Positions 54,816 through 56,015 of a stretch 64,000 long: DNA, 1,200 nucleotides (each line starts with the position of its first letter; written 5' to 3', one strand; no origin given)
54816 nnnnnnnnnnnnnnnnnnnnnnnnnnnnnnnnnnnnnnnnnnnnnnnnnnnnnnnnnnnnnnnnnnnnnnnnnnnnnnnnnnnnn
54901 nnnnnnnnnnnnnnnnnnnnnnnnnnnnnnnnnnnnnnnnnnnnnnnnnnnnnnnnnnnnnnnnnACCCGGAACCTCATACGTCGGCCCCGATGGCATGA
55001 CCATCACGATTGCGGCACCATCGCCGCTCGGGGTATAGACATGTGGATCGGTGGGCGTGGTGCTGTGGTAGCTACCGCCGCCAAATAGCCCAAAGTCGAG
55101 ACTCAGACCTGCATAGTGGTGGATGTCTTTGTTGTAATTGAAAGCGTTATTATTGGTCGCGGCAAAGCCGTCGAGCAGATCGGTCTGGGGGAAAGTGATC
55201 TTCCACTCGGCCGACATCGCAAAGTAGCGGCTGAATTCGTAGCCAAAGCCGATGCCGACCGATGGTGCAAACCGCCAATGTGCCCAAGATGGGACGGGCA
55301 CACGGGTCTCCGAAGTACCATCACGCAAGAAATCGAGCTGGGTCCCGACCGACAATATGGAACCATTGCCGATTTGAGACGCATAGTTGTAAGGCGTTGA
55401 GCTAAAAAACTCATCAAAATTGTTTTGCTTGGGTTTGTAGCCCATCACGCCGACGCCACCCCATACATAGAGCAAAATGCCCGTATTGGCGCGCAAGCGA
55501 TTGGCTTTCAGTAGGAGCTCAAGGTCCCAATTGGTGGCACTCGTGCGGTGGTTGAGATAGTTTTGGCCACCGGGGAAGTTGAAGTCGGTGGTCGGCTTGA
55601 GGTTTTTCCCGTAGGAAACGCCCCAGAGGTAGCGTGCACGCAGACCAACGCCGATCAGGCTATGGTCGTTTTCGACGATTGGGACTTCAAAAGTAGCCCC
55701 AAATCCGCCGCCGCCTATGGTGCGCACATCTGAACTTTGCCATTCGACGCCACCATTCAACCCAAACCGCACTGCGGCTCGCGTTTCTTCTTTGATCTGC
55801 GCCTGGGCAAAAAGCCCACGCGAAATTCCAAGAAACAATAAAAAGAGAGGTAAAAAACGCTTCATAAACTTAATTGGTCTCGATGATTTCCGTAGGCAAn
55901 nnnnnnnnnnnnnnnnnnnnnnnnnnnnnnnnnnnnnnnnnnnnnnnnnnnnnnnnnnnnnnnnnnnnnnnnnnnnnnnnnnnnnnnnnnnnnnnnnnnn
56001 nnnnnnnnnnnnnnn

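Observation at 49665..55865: Giant outer-membrane-anchored protein with 18 tandem Cys/His modules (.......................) of no family I can name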

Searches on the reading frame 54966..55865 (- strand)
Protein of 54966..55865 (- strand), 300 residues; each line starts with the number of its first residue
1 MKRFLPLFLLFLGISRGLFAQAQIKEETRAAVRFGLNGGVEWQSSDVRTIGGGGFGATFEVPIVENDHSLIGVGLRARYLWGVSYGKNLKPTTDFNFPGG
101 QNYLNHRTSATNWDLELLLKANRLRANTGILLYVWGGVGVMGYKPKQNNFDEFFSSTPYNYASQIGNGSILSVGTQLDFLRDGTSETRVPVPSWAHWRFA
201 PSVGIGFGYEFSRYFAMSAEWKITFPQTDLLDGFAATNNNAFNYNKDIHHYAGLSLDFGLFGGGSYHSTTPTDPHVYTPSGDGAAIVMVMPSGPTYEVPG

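Call 13: find_homologous_proteins(query=window:54966-55865:-, max_evalue=0.001)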
Query window:54966-55865:- (300 aa): 1 proteins with E <= 0.001 among 2783 candidates.
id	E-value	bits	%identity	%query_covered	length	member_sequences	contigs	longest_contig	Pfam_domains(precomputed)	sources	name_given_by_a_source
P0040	9.7e-108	379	61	91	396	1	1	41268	-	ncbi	ncbi:MAG: hypothetical protein U0176_17255 [Bacteroidia bacterium]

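Call 15: find_encoding_contigs(protein=P0040, flank=10000, max_places=3)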
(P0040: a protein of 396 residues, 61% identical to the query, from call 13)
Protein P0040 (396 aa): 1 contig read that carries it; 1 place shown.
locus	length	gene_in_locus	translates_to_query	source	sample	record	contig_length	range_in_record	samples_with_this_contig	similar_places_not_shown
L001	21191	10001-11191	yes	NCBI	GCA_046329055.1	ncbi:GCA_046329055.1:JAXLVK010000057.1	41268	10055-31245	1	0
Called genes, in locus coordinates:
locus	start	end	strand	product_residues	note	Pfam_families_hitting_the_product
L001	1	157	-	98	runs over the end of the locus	PF00575:S1, PF23459:S1_RRP5 (weak)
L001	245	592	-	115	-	PF12836:HHH_3 (weak)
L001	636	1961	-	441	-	PF09371:Tex_N, PF22706:Tex_central_region, PF16921:Tex_YqgF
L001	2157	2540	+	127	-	PF03965:Penicillinase_R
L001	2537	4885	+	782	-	PF05569:Peptidase_M56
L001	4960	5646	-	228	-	-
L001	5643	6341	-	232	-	PF13676:TIR_2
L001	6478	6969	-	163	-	PF09851:SHOCT (weak)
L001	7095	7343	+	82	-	-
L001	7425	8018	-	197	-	PF18962:Por_Secre_tail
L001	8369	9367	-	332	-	PF19081:Ig_7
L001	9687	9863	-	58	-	-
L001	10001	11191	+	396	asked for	-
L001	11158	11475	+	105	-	-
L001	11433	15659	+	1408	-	-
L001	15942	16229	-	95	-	-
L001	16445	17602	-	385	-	PF00144:Beta-lactamase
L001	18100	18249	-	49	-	-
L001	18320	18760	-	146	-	PF09414:RNA_ligase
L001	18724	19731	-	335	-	PF21189:PHA02142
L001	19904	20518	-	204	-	-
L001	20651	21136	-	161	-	PF13302:Acetyltransf_3, PF00583:Acetyltransf_1 (weak)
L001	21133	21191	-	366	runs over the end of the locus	PF00106:adh_short, PF08659:KR (weak), PF13561:adh_short_C2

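Call 28: search_protein_representatives(protein=window:54966-55865:-)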
Query: 300 residues. Proteins with E-value up to 0.001 (for the whole library): 487; up to 1e-10: 335; up to 1e-30: 15. The best 150 are listed.
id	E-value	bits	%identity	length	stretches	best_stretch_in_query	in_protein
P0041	1.5e-69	251.4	51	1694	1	1-288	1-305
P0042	7.2e-64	232.7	48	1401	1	10-296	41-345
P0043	4.0e-50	187.6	50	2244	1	1-265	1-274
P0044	1.2e-48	182.7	47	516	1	48-293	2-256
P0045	8.4e-46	173.4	43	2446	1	8-270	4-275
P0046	2.4e-40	155.5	44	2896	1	3-276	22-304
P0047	8.8e-39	150.3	41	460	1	2-293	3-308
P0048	1.7e-36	142.8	40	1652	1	7-294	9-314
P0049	5.6e-36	141.1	41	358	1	27-272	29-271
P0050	7.3e-34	134.2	38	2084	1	4-294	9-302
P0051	1.4e-33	133.2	39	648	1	28-279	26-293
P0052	1.7e-33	132.9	38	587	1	7-273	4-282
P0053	3.3e-32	128.7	40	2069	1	2-280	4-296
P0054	9.6e-32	127.2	39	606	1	9-280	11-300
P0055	6.2e-31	124.5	39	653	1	29-276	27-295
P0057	1.6e-30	123.2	41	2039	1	7-272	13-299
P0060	2.7e-29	119.2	36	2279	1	10-269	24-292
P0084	2.0e-26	109.8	37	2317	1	7-281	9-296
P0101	2.5e-24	102.8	36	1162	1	32-277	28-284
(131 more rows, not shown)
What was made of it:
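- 55080..55778 (-): 8-stranded OmpA/OmpX-like outer-membrane beta-barrel (aa ~30-262). The family has 487 representatives (call 28).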

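Call 45: find_related_loci(query=A3, collection=genome_contigs, flank=10000)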
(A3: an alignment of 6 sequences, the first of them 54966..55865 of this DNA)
Query A3 (300 aa) in genome_contigs; peptide patterns used: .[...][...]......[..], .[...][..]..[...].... (x = any residue, [..] = any of these).
71 stretches matched a pattern; 18 encode a relative of the query (tblastn E <= 1e-3); 18 distinct loci.
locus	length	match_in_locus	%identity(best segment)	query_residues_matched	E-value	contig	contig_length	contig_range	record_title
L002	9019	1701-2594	74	1-299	5e-138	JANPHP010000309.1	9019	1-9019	MAG: Bacteroidota bacterium isolate VAR_69_concoct_374_sub VAR_69_k141_4661928, whole genome shotgun sequence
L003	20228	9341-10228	59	1-300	2e-110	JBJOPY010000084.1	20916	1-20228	MAG: Bacteroidota bacterium isolate whiteclaycreek2_2019_sw_WHONDRS-S19S_0038_B_bin.19 scaffold_12236, whole genome shot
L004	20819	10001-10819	61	22-294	1e-99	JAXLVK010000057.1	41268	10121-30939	MAG: Bacteroidia bacterium isolate STL-BAC54 C1.71.fa-57, whole genome shotgun sequence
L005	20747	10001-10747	48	17-251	1e-68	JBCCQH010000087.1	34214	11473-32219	MAG: Bacteroidota bacterium isolate P01_D01_bin.148 k141_2774270_length_34214_cov_17.0440, whole genome shotgun sequence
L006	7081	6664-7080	75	1-139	6e-56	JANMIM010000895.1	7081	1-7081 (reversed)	MAG: Bacteroidota bacterium isolate OTE_70_concoct_362_sub OTE_70_k141_2490529, whole genome shotgun sequence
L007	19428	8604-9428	41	1-270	9e-55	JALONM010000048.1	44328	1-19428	MAG: Cytophagaceae bacterium isolate Prado077 scaffold_1881, whole genome shotgun sequence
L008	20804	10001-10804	39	7-254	5e-47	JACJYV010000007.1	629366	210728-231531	MAG: Bacteroidia bacterium isolate HK-STAS-BACT-47 HK-STAS-BACT-47_7, whole genome shotgun sequence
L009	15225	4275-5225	32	1-299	3e-38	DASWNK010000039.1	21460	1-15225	MAG TPA_asm: Bacteroidia bacterium isolate SMAG_U3412 k141_607211, whole genome shotgun sequence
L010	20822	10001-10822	32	1-260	1e-30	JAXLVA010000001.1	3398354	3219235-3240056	MAG: Cytophagaceae bacterium isolate STL-BAC44 C1.194.fa-1, whole genome shotgun sequence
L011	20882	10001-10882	31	1-293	1e-30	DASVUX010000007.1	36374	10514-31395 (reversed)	MAG TPA_asm: Bacteroidia bacterium isolate SMAG_U3328 k141_3211, whole genome shotgun sequence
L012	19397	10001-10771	34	33-280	4e-30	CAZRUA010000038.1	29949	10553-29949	MAG TPA_asm: uncultured Flavobacteriaceae bacterium isolate SRP150892_co2_485 genome assembly, contig: NODE_1977_length_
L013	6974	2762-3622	31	34-293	8e-26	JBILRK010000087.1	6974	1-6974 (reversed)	MAG: Saprospira sp. isolate ME2018-06-14_3300042564_group8_bin227 Rohwer_bin609_scaffold_15905_c1, whole genome shotgun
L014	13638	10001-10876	29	34-300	3e-20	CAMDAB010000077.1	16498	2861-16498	MAG: Saprospira grandis DSM 2844 isolate ME-21oct19-178 genome assembly, contig: ME-21oct19-C5249, whole genome shotgun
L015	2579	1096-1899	30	34-296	1e-19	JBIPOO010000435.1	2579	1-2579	MAG: Saprospira sp. isolate ME2014-07-24_3300043772_group5_bin162 Rohwer_bin605_scaffold_108562_c1, whole genome shotgun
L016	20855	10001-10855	30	1-265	1e-16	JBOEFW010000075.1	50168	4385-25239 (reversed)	MAG: Aureispira sp. isolate PBSAbac1 PBSA13_contig_1288, whole genome shotgun sequence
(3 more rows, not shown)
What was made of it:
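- Closest known: Giant repeat adhesins of Bacteroidota secreted by the T9SS. Same: The barrel family is found in Cytophagaceae, Saprospira, Aureispira and Flavobacteriaceae MAGs (call 45).
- Tried and rejected: A 6-sequence alignment worked (call 45).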

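Call 64: search_protein_families(library=pfam, alignment_id=A6, max_evalue=0.001)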
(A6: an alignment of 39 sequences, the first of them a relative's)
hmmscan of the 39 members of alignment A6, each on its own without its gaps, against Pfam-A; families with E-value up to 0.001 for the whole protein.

A. member 1, P0041 (1694 aa): 0 families

B. families by the number of members that match (of 39 scanned): 15 families
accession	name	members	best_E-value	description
PF09136.16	Glucodextran_B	12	1.1e-41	Glucodextranase, domain B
PF17957.7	Big_7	9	3.3e-20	Bacterial Ig domain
PF17996.7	CE2_N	7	5.4e-07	Carbohydrate esterase 2 N-terminal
PF13505.12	OMP_b-brl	5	3.6e-05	Outer membrane protein beta-barrel domain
PF12733.13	Cadherin-like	4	1.1e-08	Cadherin-like beta sandwich domain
PF07550.17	Shr-like_HID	2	1.4e-07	Heme-binding protein Shr-like, Hb-interacting domain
PF19573.5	DUF6089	2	2.3e-05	Domain of unknown function (DUF6089)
PF07495.19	Y_Y_Y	2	7.9e-05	Y_Y_Y domain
PF12044.14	Metallopep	2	0.00028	Putative peptidase family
PF18346.7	SH3_15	2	0.00053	Mind bomb SH3 repeat domain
PF14526.11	Cass2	1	3e-05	Integron-associated effector binding protein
PF00801.26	PKD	1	3.1e-05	PKD domain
PF12120.14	Arr-ms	1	4.6e-05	Rifampin ADP-ribosyl transferase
PF02144.21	Rad1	1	8.5e-05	Repair protein Rad1/Rec1/Rad17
PF23604.1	Ig_TRAPPC10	1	0.00058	TRAPPC10-like, immunoglobulin-like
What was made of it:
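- On T9SS cargo: None in 39 relatives (call 64).
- I know of no periplasmic protein with long tandem arrays of Ig-like domains; in relatives these match Big_7, Glucodextran_B, cadherin-like, PKD and CE2_N (call 64), which are typical of surface proteins.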

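Call 74: search_protein_families(library=ncbifam, proteins=[window:54966-55865:-], max_evalue=1)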
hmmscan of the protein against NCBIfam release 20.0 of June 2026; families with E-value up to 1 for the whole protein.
window:54966-55865:- (300 aa): 1 family
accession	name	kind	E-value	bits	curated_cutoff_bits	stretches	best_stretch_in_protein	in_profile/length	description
NF052316.1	T9SS_PorG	equivalog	0.00027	20.7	130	1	195-258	130-200/209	type IX secretion system protein PorG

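Call 77: list_cluster_members(proteins=[P0043, P0045, P0046, P0048, P0050, P0053, P0057, P0060, P0084, P0101])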
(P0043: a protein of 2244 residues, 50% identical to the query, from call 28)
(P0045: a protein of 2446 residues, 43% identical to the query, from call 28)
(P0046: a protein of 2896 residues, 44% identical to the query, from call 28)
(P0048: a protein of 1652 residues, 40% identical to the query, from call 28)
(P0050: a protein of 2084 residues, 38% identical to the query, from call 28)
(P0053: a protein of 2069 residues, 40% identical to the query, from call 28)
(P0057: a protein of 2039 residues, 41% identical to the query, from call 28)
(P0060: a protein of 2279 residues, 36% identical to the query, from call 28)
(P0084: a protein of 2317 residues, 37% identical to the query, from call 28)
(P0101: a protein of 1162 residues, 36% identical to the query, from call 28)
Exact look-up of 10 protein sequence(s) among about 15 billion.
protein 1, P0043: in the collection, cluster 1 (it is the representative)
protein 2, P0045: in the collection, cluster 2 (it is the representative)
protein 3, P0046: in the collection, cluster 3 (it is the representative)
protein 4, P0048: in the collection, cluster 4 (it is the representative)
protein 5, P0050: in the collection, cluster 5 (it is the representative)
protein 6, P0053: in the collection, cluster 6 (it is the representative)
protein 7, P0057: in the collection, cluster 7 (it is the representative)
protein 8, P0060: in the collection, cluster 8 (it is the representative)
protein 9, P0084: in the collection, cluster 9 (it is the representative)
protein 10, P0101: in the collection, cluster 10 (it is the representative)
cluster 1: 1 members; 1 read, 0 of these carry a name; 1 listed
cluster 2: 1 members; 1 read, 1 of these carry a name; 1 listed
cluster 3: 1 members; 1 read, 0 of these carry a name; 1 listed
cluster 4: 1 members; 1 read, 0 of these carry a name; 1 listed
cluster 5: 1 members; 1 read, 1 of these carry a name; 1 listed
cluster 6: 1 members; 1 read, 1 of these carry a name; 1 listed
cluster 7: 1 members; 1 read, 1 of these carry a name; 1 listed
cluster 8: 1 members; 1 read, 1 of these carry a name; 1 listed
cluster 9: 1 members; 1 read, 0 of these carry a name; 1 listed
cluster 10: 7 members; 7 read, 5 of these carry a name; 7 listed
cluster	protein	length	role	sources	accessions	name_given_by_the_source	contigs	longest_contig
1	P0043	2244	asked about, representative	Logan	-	-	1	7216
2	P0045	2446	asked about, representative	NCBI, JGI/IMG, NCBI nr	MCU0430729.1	MAG: carbohydrate-binding domain-containing protein [Cytophagaceae bacterium] | hypothetical protein | carbohydrate-binding domain-containing protein [Cytophagaceae bacterium]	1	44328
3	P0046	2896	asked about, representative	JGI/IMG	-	-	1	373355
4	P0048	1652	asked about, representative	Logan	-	-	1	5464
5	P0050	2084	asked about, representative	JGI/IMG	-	hypothetical protein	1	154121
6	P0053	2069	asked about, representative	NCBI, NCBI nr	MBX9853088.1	MAG: hypothetical protein K2X86_15200, partial [Cytophagaceae bacterium] | hypothetical protein [Cytophagaceae bacterium]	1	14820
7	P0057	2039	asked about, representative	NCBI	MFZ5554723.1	MAG: beta strand repeat-containing protein [Bacteroidota bacterium]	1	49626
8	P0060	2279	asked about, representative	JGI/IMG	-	hypothetical protein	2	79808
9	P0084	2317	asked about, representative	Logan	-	-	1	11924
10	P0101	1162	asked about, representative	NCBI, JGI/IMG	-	hypothetical protein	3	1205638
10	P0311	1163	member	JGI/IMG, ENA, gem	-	hypothetical protein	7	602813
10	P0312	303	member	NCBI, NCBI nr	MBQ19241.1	MAG: hypothetical protein CMD31_00655, partial [Flavobacteriales bacterium] | hypothetical protein [Flavobacteriales bacterium]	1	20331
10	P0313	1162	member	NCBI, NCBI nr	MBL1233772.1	MAG: hypothetical protein COA31_013715 [Flavobacteriales bacterium] | hypothetical protein [Flavobacteriales bacterium]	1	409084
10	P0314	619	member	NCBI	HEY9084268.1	MAG TPA: hypothetical protein VIN73_13120, partial [Vicingaceae bacterium]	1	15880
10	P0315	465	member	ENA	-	-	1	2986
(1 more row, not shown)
